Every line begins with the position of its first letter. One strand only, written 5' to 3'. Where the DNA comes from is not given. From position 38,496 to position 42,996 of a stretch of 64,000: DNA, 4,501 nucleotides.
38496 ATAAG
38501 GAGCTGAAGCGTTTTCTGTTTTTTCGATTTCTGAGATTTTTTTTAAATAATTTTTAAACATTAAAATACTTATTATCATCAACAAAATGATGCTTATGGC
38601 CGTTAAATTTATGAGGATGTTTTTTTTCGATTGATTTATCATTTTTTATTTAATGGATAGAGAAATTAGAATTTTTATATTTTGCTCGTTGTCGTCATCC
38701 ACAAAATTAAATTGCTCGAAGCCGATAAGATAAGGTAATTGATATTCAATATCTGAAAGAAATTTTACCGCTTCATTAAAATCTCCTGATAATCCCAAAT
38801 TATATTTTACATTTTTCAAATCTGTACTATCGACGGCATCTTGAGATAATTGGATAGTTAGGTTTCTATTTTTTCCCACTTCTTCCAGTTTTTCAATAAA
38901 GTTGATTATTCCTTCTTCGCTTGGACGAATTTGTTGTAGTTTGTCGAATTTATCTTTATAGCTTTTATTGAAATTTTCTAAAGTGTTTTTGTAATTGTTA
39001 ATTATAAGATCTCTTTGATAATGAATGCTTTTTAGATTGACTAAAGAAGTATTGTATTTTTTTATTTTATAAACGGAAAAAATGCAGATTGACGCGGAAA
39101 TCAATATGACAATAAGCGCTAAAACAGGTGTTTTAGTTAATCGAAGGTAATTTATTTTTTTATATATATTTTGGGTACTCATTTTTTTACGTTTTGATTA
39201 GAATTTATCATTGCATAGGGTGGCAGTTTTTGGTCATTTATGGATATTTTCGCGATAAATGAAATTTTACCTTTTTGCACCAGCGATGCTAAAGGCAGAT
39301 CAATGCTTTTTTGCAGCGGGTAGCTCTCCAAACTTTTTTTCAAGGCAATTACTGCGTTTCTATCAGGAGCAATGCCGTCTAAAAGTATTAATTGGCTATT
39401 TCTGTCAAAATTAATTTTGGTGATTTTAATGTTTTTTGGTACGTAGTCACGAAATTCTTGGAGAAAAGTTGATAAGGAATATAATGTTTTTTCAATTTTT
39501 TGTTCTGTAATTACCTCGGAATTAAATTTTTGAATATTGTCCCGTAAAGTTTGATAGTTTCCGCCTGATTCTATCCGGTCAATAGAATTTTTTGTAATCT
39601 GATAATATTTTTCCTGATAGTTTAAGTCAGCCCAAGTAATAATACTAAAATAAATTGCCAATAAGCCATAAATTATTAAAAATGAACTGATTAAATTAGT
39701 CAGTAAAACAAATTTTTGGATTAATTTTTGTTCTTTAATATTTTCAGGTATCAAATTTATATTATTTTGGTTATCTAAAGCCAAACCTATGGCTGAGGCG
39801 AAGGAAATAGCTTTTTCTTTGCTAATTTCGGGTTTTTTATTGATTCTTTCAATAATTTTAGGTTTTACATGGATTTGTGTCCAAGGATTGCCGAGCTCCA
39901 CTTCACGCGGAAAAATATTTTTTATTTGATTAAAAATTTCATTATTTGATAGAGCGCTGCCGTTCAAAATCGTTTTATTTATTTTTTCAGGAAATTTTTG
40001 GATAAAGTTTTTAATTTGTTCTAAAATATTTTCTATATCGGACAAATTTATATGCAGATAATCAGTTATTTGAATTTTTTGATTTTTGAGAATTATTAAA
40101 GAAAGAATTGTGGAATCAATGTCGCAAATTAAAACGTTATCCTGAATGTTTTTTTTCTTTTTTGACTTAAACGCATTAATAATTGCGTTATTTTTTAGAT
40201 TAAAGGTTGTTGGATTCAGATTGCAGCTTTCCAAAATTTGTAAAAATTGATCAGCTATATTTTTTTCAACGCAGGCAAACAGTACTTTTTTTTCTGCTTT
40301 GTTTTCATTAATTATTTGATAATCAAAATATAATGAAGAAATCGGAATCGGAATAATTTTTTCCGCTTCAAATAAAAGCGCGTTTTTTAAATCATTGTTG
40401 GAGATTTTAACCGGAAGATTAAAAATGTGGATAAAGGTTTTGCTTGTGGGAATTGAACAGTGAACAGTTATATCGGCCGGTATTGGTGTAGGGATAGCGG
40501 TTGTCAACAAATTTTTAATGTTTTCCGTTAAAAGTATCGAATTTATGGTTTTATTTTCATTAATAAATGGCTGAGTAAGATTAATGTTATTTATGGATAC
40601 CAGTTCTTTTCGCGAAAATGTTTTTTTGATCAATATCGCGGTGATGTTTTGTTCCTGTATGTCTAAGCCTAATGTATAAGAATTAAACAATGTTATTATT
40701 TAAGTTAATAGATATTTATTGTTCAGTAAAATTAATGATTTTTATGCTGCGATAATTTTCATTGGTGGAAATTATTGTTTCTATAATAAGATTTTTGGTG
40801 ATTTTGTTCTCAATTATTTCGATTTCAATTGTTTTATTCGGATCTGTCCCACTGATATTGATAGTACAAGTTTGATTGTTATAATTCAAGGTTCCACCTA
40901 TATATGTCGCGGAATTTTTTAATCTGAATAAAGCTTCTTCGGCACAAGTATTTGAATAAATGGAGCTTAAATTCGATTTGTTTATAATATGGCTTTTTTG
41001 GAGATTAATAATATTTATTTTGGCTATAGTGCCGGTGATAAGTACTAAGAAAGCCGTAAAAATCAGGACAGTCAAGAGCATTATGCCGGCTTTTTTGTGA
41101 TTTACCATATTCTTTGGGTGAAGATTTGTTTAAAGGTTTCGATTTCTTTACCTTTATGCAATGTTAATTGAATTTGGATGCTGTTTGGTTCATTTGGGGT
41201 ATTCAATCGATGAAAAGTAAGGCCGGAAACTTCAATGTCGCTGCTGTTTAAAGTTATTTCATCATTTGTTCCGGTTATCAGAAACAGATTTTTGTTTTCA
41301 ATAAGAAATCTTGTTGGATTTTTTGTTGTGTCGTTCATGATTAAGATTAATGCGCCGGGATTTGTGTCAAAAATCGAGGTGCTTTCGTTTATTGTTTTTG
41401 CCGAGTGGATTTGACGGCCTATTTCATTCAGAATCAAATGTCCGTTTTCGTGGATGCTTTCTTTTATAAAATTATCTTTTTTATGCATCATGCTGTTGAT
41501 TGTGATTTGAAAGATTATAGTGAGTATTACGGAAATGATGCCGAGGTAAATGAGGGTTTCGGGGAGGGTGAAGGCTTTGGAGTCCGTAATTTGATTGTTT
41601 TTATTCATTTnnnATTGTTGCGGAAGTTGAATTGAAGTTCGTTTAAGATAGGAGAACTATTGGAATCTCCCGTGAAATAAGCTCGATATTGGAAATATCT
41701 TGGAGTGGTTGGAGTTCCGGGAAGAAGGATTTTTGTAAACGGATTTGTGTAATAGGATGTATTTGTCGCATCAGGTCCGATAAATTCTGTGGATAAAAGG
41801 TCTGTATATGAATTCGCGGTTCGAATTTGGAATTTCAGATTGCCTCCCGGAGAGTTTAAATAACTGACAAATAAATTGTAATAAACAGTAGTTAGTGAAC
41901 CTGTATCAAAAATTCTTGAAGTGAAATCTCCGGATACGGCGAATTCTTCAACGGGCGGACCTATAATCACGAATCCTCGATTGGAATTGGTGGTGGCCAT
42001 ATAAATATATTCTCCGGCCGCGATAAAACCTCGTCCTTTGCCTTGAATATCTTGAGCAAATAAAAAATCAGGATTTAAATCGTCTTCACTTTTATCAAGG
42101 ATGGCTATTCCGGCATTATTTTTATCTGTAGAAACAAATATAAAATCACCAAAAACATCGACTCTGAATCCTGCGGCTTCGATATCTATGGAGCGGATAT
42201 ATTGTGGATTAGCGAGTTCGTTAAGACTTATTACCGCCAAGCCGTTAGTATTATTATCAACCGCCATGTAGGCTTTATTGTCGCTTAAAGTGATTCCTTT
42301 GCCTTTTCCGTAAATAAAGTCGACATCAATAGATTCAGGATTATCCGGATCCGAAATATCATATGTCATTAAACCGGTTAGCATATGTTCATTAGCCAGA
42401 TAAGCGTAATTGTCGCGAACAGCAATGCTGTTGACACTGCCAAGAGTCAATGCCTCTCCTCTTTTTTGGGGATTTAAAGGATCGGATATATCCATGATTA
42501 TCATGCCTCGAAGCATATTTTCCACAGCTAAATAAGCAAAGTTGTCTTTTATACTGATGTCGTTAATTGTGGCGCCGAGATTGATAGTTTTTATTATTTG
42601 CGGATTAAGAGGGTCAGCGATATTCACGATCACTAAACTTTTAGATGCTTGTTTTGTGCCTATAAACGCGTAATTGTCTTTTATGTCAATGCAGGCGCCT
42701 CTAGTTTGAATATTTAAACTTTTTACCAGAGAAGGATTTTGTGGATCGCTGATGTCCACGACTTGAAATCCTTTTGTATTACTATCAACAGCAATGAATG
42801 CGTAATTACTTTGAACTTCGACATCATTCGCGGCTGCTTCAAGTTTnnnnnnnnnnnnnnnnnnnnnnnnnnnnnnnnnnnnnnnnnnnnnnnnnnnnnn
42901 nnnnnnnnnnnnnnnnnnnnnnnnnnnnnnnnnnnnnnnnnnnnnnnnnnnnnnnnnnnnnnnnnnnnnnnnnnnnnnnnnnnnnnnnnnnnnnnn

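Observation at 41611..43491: Prepilin with seven LVIVD-type repeats: candidate pilus-tip adhesin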

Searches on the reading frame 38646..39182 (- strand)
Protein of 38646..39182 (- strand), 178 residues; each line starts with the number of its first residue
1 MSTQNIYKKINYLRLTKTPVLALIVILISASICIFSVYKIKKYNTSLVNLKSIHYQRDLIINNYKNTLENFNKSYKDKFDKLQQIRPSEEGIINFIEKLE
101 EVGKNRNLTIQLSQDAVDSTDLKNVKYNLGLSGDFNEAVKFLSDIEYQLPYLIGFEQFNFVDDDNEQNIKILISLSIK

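Call 3: search_protein_families(library=pfam, proteins=[window:38646-39182:-], max_evalue=1)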
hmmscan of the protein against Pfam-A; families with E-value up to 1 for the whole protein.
window:38646-39182:- (178 aa): 5 families
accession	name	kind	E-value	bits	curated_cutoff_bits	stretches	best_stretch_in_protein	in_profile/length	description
PF04350.18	PilO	-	3.4e-05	24.4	22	1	61-170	25-131/145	Pilus assembly protein, PilO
PF03791.18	KNOX2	-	0.003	17.5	27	1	125-150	20-45/48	KNOX2 domain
PF04778.17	LMP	-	0.007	16.7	26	1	49-112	41-102/158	LMP repeated region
PF17004.11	SRP_TPR_like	-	0.13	12.8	35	1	35-95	46-103/109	Putative TPR-like repeat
PF02520.22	ANIS5_cation-bd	-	0.25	11.9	29.3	0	96-120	66-90/109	SXP/RAL-2 family protein Ani s 5-like, metal-binding domain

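Call 4: search_protein_families(library=ncbifam, proteins=[window:38646-39182:-], max_evalue=1)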
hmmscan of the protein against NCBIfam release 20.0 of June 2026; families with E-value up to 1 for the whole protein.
window:38646-39182:- (178 aa): 1 family
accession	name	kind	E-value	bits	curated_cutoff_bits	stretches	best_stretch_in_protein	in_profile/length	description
NF007064.0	PRK09509.1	equivalog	0.14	11.1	447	1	21-63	120-162/300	CDF family cation-efflux transporter FieF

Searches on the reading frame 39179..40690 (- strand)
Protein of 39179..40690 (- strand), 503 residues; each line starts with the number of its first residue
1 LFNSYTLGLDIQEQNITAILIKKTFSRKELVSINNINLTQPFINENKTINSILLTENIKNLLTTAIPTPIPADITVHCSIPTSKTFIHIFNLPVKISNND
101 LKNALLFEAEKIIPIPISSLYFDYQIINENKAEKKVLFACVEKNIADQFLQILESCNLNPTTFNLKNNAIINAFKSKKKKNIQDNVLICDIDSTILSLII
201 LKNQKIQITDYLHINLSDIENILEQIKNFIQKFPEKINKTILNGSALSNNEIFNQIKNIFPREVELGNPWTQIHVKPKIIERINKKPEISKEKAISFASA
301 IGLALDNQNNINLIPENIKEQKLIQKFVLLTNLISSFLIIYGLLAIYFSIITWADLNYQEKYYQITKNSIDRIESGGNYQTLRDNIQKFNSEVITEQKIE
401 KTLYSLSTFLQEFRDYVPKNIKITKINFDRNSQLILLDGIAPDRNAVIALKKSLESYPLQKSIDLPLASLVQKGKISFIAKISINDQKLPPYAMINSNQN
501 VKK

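Call 3: search_protein_families(library=pfam, proteins=[window:39179-40690:-], max_evalue=1)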
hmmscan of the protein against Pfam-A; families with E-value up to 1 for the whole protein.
window:39179-40690:- (503 aa): 2 families
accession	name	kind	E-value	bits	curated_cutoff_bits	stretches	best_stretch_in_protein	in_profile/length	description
PF11104.14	PilM_2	-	8.8e-15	54.9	27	1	8-206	1-202/340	Type IV pilus assembly protein PilM;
PF05137.18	PilN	-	0.00076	19.9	22.8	1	409-472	2-63/78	Fimbrial assembly protein (PilN)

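Call 4: search_protein_families(library=ncbifam, proteins=[window:39179-40690:-], max_evalue=1)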
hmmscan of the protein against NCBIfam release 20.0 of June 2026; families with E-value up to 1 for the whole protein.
window:39179-40690:- (503 aa): 2 families
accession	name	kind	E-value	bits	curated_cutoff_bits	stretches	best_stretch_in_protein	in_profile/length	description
TIGR01175.1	pilM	subfamily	5e-21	75.1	133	1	4-239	3-243/348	type IV pilus assembly protein PilM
NF045709.1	Amuc_1101_fam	equivalog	5.9e-17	61.7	650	2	75-206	71-200/608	Amuc_1101 family PilM-like pilus complex protein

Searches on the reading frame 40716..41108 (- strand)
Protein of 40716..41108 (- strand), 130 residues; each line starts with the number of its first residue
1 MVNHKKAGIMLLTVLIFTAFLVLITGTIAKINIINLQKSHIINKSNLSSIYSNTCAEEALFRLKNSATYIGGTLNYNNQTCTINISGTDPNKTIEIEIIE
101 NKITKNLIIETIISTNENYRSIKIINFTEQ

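Call 3: search_protein_families(library=pfam, proteins=[window:40716-41108:-], max_evalue=1)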
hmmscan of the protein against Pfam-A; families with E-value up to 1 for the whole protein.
window:40716-41108:- (130 aa): 1 family
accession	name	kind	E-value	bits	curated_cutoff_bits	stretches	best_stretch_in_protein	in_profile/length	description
PF14509.12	GH97_C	-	0.0073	17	25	1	62-111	20-73/97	Glycosyl-hydrolase 97 C-terminal, oligomerisation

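Call 4: search_protein_families(library=ncbifam, proteins=[window:40716-41108:-], max_evalue=1)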
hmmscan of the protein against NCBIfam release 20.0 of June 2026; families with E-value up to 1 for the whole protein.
window:40716-41108:- (130 aa): 3 families
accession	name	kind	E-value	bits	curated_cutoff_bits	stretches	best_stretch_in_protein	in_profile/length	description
NF006558.0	PRK09059.1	equivalog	4.9e-05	22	645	1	23-77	374-428/430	dihydroorotase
NF041014.1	pilin_ComGG_2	equivalog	0.02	15.5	40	1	5-85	3-86/101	competence type IV pilus minor pilin ComGG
TIGR04023.1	PPOX_MSMEG_5819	subfamily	0.025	14.5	85.6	1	75-123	34-83/115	PPOX class F420-dependent oxidoreductase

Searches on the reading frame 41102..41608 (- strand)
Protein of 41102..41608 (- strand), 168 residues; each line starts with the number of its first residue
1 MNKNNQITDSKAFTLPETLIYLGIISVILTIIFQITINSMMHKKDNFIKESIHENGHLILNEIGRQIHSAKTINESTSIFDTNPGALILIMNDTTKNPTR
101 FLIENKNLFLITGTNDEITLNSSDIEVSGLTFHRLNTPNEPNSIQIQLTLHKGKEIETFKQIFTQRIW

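Call 3: search_protein_families(library=pfam, proteins=[window:41102-41608:-], max_evalue=1)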
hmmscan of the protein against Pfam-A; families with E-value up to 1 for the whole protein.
window:41102-41608:- (168 aa): 1 family
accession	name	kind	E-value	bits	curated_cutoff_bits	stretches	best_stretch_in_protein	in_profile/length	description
PF07963.17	N_methyl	-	0.0015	18.5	21.2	1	10-33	4-27/27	Prokaryotic N-terminal methylation motif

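Call 4: search_protein_families(library=ncbifam, proteins=[window:41102-41608:-], max_evalue=1)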
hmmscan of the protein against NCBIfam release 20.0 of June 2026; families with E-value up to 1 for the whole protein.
window:41102-41608:- (168 aa): 5 families
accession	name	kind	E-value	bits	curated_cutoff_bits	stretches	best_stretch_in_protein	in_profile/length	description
NF041002.1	pilin_ComGF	equivalog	0.0002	21.6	80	1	11-74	2-64/139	competence type IV pilus minor pilin ComGF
NF041013.1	T4P_ComGE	equivalog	0.00048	20.2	49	1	10-51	3-44/83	competence type IV pilus minor pilin ComGE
NF040982.1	ComGD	equivalog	0.002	18.6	70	1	11-43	2-33/139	competence type IV pilus minor pilin ComGD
NF040999.1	pilin_ComGC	equivalog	0.0058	16.8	75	1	11-32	2-23/84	competence type IV pilus major pilin ComGC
TIGR02599.1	TIGR02599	subfamily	0.0094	15.2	256.5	1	12-118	1-101/361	Verru_Chthon cassette protein C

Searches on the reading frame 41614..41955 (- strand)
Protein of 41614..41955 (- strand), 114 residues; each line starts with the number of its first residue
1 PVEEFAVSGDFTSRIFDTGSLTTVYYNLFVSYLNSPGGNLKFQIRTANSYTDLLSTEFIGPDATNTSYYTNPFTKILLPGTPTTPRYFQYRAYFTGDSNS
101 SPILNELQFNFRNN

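Call 36: search_solved_structures(query=A3, max_evalue=10, show_alignments=1)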
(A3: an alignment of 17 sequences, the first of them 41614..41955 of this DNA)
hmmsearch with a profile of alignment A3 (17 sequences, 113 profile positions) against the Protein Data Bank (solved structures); distinct sequences matched with E-value up to 10: 6.
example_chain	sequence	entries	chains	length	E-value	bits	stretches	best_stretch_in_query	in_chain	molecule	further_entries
4l5r_C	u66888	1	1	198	0.33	14.2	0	63-99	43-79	Interferon-activable protein 202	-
4l5q_A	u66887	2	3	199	0.33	14.2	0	63-99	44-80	Interferon-activable protein 202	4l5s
4jbj_A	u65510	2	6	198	0.5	13.6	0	63-99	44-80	Interferon-activable protein 202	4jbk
4lnq_A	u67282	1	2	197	0.54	13.5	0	12-48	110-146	Interferon-activable protein 202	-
2w3j_A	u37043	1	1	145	0.67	13.2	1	16-64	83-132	CARBOHYDRATE BINDING MODULE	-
7vwp_D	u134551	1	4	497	1.8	11.8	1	34-69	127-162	FlsO1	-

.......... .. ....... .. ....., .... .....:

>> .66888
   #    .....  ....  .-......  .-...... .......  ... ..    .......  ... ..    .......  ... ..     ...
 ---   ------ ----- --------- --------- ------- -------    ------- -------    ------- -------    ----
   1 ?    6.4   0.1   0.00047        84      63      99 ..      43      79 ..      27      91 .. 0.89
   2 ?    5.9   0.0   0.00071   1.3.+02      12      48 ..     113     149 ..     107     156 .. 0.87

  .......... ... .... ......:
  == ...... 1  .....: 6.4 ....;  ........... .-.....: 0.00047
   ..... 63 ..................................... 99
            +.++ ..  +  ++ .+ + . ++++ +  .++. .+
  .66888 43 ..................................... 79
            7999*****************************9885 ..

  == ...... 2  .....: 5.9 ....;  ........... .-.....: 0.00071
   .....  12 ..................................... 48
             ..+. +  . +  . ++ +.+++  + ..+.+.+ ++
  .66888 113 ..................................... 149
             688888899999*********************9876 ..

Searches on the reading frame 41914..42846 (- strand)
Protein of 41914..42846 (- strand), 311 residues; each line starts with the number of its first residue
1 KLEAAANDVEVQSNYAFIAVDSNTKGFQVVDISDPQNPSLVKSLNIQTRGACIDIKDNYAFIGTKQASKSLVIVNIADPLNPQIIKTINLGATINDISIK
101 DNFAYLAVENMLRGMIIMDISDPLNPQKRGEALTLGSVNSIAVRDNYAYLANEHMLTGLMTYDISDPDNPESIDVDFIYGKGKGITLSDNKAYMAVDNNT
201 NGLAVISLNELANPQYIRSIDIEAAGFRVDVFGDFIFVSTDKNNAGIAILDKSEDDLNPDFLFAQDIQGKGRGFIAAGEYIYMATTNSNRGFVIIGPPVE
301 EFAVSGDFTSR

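Call 50: search_solved_structures(query=window:41914-42846:-, max_evalue=1, show_alignments=0)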
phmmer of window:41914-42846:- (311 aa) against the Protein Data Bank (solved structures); distinct sequences matched with E-value up to 1: 0.
